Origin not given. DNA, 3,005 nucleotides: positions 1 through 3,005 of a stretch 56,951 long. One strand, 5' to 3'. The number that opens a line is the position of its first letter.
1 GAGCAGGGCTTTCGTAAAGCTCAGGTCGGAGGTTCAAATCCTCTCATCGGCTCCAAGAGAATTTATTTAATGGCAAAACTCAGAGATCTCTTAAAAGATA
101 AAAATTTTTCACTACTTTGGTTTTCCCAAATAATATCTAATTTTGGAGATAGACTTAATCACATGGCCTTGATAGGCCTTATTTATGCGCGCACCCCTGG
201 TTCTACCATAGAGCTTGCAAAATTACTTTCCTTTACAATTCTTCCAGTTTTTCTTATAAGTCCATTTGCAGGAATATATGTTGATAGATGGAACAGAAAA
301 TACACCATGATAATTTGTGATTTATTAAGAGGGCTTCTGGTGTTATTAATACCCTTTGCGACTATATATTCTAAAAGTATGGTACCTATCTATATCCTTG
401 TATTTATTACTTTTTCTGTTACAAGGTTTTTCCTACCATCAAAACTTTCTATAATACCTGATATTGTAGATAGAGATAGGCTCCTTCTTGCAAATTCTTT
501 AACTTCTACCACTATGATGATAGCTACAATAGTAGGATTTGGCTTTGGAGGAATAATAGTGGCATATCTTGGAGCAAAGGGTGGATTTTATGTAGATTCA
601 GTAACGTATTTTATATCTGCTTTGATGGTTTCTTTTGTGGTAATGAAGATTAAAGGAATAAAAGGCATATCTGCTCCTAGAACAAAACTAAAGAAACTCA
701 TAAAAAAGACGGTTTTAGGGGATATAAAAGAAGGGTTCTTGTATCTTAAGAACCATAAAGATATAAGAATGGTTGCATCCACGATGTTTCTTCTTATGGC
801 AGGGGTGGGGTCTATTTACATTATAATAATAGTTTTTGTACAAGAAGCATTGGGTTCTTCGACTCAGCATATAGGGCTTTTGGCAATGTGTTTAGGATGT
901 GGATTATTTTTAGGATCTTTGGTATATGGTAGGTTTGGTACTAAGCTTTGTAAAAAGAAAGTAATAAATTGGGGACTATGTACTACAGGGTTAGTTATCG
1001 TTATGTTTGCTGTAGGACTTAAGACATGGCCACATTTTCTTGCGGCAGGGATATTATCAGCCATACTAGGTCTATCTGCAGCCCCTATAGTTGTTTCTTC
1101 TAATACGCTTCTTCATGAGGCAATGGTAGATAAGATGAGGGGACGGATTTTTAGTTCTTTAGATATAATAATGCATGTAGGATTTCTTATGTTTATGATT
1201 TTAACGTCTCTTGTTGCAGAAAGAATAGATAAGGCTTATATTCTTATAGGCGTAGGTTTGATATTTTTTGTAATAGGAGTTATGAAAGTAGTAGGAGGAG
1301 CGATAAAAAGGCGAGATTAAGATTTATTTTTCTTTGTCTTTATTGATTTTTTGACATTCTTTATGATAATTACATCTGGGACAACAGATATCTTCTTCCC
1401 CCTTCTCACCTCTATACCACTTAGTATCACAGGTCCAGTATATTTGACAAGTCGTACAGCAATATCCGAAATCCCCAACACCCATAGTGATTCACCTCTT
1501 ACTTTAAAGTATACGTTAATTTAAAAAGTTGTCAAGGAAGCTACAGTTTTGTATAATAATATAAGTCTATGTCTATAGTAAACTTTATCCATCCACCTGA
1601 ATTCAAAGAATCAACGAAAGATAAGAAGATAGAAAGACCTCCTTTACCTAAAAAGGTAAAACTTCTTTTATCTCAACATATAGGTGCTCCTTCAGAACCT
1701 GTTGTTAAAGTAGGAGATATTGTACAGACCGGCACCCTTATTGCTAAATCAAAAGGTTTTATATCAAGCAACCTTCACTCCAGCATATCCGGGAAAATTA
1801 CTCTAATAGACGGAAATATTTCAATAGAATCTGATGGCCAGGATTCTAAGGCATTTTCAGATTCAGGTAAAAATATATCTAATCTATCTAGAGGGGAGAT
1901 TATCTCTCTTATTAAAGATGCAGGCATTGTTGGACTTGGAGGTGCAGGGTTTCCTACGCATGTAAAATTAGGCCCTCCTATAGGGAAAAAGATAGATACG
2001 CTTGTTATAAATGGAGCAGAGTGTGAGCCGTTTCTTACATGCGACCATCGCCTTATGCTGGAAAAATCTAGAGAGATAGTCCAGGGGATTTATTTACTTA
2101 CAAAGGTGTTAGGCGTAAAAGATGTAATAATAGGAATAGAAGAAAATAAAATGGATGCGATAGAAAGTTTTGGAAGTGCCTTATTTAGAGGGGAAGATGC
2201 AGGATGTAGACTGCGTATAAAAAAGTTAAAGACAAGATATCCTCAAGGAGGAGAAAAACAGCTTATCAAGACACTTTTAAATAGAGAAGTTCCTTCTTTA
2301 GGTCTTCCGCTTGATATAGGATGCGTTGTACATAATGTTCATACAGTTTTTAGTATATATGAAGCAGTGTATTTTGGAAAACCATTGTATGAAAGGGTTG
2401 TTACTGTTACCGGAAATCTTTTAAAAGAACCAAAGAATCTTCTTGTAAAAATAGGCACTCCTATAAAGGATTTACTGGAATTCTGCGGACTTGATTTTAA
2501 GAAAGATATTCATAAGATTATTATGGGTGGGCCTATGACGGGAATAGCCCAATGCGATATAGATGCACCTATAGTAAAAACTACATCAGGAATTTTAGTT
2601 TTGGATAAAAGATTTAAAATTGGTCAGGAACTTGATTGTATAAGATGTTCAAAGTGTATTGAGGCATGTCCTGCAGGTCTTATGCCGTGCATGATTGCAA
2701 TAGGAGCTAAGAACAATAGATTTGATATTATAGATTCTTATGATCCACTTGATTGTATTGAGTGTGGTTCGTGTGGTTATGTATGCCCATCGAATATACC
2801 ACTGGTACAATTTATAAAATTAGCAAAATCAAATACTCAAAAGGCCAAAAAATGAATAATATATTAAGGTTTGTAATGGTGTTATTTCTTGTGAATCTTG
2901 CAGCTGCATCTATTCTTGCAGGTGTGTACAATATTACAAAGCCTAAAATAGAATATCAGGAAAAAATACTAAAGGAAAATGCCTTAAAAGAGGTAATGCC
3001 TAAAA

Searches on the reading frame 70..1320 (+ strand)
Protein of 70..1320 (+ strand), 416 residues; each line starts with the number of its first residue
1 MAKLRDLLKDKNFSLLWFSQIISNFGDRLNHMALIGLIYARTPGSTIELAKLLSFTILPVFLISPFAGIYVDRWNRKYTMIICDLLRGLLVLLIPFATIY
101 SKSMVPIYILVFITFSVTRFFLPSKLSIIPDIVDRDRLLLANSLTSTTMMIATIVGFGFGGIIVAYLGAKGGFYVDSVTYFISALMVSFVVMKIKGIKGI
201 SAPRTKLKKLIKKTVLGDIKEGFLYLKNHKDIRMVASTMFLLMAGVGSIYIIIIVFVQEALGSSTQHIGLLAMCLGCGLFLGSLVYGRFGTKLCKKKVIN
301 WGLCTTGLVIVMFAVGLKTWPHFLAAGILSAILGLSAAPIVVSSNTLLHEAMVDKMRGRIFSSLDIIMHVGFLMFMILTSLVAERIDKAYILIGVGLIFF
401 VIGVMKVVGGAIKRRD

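Call 9: search_protein_families(library=pfam, proteins=[window:70-1320:+])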
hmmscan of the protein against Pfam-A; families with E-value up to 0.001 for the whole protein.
window:70-1320:+ (416 aa): 2 families
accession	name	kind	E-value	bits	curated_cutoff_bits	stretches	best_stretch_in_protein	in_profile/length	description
PF07690.21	MFS_1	-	1.1e-29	103.9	33.4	2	16-230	1-203/347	Major Facilitator Superfamily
PF05977.19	MFS_3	-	2.8e-23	82.6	27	1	8-326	7-314/524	Transmembrane secretion effector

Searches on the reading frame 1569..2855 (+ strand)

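Call 9: search_protein_families(library=pfam, proteins=[window:1569-2855:+])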
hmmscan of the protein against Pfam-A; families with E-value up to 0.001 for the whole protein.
window:1569-2855:+ (428 aa): 11 families
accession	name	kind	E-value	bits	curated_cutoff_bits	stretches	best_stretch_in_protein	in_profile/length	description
PF01512.22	Complex1_51K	-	5.2e-52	176.2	31.2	1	115-265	1-150/150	Nuo51 FMN-binding domain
PF13375.12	RnfC_N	-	7.4e-24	84.2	25.6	1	7-83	7-83/101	RnfC Barrel sandwich hybrid domain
PF10531.15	SLBB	-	2.5e-08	34.1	27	1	277-307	1-30/55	SLBB domain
PF12838.12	Fer4_7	-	4.3e-08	34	27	1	357-410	2-52/52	4Fe-4S dicluster domain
PF00037.32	Fer4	-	3.1e-07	30.4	21.1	0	391-410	3-22/24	4Fe-4S binding domain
PF13237.11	Fer4_10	-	3.6e-07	30.4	25.5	1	356-407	8-53/53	4Fe-4S dicluster domain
PF13187.11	Fer4_9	-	9.9e-07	29.1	27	1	356-409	1-50/52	4Fe-4S dicluster domain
PF12797.12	Fer4_2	-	4e-06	26.9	24.5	0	391-408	5-22/22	4Fe-4S binding domain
PF14697.11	Fer4_21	-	0.0001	22.8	35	1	354-408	5-53/59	4Fe-4S dicluster domain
PF12837.12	Fer4_6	-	0.00016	21.9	25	0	357-371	9-23/24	4Fe-4S binding domain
PF12798.12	Fer4_3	-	0.00074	20.6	27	0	396-410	1-15/15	4Fe-4S binding domain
